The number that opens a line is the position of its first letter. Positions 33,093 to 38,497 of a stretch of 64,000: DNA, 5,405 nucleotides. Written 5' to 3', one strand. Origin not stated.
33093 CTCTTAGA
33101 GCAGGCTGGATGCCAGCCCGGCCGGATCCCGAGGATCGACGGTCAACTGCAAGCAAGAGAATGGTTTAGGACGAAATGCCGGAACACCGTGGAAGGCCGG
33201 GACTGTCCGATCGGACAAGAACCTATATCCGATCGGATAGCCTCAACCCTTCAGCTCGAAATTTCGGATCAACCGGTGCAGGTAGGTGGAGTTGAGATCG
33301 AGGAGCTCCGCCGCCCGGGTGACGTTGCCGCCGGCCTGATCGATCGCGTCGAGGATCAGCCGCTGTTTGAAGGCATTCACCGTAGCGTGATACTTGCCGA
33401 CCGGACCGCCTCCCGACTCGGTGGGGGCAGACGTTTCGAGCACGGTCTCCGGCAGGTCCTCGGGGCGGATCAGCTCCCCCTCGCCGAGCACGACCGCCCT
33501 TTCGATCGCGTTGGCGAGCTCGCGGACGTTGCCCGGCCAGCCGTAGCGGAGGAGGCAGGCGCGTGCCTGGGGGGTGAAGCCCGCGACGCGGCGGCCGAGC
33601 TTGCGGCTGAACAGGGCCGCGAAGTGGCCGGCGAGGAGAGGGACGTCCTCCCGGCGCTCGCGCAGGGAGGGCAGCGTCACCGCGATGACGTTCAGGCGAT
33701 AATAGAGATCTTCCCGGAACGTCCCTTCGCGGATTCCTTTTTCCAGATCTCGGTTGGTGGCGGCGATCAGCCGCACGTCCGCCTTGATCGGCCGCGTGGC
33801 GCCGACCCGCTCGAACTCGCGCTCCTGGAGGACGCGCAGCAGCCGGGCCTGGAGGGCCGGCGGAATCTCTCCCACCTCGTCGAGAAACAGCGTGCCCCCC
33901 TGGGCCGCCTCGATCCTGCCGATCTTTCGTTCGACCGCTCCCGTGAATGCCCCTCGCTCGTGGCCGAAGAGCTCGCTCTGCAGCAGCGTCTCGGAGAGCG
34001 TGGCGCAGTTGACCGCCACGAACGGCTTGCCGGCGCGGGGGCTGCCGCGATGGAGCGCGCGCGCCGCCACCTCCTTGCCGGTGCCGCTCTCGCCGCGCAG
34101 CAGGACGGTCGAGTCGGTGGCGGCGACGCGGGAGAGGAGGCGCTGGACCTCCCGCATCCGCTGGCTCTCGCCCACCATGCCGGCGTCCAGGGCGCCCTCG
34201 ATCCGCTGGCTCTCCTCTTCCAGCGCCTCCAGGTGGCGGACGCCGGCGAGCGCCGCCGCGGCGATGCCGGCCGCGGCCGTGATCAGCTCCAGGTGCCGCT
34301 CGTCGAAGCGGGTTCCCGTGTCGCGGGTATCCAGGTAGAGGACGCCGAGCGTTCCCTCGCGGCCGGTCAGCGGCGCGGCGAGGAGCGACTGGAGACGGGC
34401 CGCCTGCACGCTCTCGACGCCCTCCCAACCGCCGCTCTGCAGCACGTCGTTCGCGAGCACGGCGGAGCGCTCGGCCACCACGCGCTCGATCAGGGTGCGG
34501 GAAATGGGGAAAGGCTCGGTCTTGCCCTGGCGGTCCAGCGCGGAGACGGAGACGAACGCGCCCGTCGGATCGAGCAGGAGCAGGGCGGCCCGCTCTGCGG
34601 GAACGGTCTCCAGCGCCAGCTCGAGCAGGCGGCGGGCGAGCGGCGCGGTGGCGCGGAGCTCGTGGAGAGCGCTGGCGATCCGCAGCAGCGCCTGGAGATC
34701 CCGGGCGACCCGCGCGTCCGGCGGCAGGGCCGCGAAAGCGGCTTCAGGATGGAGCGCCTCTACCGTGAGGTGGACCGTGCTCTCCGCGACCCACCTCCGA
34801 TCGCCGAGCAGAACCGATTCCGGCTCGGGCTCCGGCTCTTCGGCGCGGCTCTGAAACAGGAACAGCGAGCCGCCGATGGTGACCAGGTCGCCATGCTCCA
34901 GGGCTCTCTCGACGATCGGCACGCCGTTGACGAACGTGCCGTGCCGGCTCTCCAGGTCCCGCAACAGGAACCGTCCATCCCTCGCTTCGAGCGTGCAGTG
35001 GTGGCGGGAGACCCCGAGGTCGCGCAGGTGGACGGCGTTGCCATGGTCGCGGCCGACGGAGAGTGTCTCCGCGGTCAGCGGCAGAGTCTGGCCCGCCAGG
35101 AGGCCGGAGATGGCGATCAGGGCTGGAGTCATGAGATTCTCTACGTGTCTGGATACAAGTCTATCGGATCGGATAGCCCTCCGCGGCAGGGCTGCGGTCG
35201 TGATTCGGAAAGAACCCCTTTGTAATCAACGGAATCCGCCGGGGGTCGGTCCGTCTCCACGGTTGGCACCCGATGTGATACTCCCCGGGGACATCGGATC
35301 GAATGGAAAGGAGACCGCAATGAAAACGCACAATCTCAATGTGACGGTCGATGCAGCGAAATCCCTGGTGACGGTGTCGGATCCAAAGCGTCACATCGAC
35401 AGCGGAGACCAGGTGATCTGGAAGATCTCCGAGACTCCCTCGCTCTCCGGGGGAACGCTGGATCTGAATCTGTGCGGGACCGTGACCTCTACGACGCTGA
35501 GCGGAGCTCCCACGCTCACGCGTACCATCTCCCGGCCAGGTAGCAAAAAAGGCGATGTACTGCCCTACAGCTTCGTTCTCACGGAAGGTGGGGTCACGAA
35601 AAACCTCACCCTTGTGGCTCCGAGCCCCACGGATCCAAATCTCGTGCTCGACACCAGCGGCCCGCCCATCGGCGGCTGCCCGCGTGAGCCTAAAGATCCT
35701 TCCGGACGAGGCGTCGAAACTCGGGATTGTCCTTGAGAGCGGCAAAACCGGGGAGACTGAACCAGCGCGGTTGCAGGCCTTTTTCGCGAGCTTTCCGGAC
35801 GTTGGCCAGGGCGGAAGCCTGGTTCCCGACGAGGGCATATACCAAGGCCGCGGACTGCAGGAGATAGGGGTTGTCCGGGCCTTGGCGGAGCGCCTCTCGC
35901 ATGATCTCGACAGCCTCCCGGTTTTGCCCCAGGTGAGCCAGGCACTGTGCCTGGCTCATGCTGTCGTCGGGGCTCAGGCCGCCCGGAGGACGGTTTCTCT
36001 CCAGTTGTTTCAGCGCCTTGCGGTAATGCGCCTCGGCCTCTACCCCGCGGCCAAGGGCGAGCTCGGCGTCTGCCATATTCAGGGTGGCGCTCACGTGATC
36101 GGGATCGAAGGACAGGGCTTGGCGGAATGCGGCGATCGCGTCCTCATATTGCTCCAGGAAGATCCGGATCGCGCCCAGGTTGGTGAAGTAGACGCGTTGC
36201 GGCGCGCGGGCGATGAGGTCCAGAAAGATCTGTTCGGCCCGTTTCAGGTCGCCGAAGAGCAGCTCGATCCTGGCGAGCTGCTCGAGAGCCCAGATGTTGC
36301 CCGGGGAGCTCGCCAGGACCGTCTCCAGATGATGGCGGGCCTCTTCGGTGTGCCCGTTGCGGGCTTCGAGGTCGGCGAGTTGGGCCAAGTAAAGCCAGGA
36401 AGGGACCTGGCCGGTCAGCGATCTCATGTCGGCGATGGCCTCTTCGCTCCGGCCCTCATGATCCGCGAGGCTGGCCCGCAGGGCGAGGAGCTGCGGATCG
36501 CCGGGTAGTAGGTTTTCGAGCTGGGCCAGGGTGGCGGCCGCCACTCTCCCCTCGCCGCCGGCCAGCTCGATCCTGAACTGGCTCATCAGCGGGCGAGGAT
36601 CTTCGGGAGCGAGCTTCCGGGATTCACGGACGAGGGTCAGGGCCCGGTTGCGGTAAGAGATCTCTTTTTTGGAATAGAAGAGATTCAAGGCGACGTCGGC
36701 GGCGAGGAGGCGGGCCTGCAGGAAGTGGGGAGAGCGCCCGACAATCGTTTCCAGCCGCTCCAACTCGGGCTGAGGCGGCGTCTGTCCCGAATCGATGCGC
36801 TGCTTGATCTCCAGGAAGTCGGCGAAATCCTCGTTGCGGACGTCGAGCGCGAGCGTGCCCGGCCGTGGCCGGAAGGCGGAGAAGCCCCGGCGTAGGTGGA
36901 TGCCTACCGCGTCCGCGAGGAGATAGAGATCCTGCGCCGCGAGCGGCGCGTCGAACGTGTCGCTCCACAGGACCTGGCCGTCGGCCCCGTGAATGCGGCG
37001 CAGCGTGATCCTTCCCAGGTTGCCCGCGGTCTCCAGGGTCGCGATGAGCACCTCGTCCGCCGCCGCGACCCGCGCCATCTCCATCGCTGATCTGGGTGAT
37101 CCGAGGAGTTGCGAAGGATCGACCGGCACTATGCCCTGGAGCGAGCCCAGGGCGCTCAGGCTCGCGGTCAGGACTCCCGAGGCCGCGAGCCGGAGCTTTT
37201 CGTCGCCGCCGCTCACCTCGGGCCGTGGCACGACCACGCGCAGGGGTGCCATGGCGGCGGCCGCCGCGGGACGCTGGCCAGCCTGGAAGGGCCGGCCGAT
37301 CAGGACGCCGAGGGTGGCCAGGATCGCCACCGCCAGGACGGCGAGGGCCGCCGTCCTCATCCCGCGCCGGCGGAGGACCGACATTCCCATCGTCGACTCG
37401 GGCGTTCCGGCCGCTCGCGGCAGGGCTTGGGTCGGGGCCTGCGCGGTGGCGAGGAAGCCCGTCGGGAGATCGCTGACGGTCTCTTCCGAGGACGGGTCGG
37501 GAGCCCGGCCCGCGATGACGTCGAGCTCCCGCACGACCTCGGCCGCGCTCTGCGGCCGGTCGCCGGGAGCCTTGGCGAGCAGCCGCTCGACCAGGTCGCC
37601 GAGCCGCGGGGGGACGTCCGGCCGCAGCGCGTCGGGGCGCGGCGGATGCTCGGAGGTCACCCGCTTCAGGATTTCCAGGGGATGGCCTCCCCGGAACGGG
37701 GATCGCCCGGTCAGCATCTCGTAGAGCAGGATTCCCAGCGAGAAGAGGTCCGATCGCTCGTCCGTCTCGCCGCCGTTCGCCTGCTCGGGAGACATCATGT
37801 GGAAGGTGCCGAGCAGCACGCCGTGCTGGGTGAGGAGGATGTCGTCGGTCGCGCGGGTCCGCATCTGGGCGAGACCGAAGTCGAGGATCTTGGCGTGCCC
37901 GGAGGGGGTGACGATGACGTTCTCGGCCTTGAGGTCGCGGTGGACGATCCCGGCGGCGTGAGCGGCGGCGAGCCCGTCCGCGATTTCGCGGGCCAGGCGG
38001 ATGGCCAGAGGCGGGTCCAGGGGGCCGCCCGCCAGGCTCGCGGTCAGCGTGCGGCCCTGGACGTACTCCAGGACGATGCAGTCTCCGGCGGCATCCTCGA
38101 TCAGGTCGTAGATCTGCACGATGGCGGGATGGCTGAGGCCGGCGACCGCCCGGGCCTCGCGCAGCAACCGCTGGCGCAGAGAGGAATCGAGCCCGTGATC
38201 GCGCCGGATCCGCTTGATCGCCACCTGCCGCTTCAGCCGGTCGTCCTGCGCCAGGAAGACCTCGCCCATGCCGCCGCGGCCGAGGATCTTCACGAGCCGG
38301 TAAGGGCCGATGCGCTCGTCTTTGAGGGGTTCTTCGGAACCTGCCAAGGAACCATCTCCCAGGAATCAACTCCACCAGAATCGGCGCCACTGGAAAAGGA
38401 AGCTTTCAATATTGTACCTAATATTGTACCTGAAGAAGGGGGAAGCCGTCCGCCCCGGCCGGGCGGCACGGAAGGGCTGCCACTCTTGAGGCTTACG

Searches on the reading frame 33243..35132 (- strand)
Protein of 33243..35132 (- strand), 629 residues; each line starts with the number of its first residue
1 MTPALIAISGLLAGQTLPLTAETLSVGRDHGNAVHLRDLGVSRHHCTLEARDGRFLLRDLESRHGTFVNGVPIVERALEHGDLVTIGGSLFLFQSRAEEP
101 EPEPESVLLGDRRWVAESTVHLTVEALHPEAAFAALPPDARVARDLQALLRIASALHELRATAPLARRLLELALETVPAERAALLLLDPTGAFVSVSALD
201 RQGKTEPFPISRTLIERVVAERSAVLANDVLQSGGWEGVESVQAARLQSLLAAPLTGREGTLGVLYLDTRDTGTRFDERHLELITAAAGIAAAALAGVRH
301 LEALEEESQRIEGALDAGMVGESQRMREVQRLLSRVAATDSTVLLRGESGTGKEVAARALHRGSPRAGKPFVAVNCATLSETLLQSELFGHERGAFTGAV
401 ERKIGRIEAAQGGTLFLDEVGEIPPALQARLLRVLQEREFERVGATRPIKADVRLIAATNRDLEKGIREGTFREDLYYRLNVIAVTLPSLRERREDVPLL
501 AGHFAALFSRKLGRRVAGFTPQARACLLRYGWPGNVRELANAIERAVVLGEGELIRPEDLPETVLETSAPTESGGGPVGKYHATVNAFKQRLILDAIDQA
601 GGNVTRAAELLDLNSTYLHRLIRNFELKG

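Call 10: search_protein_families(library=pfam, proteins=[window:33243-35132:-], max_evalue=0.001)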
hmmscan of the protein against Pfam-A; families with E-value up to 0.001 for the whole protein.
window:33243-35132:- (629 aa): 13 families
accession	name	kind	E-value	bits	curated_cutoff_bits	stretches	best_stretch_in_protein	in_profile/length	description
PF00158.32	Sigma54_activat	-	3.1e-72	242.2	20.2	1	319-485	1-167/168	Sigma-54 interaction domain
PF25601.1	AAA_lid_14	-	8.2e-27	93.3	27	1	491-571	1-81/87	AAA+ ATPase lid domain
PF14532.12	Sigma54_activ_2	-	5.9e-19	69.1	25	1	320-490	1-138/138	Sigma-54 interaction domain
PF00498.31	FHA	-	4.3e-18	65.9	20.7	1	25-87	2-67/67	FHA domain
PF16697.10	Yop-YscD_cpl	-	1.7e-15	57.5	33.2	1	8-95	3-92/94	Inner membrane component of T3SS, cytoplasmic domain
PF13185.12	GAF_2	-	3.8e-14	53.5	28.6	1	165-295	7-135/136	GAF domain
PF01590.32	GAF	-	2e-10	41.7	22.4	1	165-295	5-133/133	GAF domain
PF13492.12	GAF_3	-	2.4e-10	41.3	27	1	169-295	9-127/129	GAF domain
PF07728.20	AAA_5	-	1.2e-08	35.5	22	1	343-461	2-123/139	AAA domain (dynein-related subfamily)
PF02954.25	HTH_8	-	2e-05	24.7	22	1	590-619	7-36/42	Bacterial regulatory protein, Fis family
PF00004.35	AAA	-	2.5e-05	25.2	21.2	1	343-461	1-110/131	ATPase family associated with various cellular activities (AAA)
PF01078.27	Mg_chelatase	-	8.4e-05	22.5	20.3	0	398-460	93-157/207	Magnesium chelatase, subunit ChlI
PF13191.12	AAA_16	-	0.00011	23.2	32.6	1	323-438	6-123/167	AAA ATPase domain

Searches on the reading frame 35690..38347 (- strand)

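Call 10: search_protein_families(library=pfam, proteins=[window:35690-38347:-], max_evalue=0.001)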
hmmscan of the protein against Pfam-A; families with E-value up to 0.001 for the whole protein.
window:35690-38347:- (885 aa): 20 families
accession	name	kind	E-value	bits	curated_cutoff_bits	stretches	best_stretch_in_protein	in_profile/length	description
PF00069.31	Pkinase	-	7.6e-47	160.4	31.7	1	16-271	1-257/263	Protein kinase domain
PF07714.23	PK_Tyr_Ser-Thr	-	5.1e-36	124.7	23.1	1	18-267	3-251/258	Protein tyrosine and serine/threonine kinase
PF14559.12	TPR_19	-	1.6e-20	73.6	25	2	664-718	4-58/68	Tetratricopeptide repeat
PF13432.12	TPR_16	-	4.5e-18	65.8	32.7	2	731-781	10-60/65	Tetratricopeptide repeat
PF07719.23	TPR_2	-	2.7e-14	52.5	27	1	722-751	5-34/34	Tetratricopeptide repeat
PF13428.12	TPR_14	-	1.6e-12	47.2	23.5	1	654-694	4-44/44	Tetratricopeptide repeat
PF13181.12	TPR_8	-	9.4e-12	44.5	25.7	1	722-751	5-34/34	Tetratricopeptide repeat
PF13431.12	TPR_17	-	2.1e-11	43.6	24.4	0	674-706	2-34/34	Tetratricopeptide repeat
PF13424.12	TPR_12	-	4.3e-11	43.3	30.1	1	754-821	4-73/77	Tetratricopeptide repeat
PF00515.34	TPR_1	-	5.1e-11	42.3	27.8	1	721-751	4-34/34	Tetratricopeptide repeat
PF13414.12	TPR_11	-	5.2e-08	32.9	26.8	1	732-765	8-41/42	TPR repeat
PF23914.1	TPR_CcmH_CycH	-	1e-07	32.4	42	0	724-767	56-99/158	Cytochrome c-type biogenesis protein H TPR domain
PF25064.1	ARM_TT21_5th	-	1.1e-07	32.5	27.8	0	657-709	7-59/117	TT21 fifth ARM repeats domain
PF13174.12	TPR_6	-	4.2e-06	27.5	26.3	0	799-822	6-29/33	Tetratricopeptide repeat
PF12569.14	NatA_aux_su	-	1e-05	25.2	33.3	0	662-729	15-83/515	N-terminal acetyltransferase A, auxiliary subunit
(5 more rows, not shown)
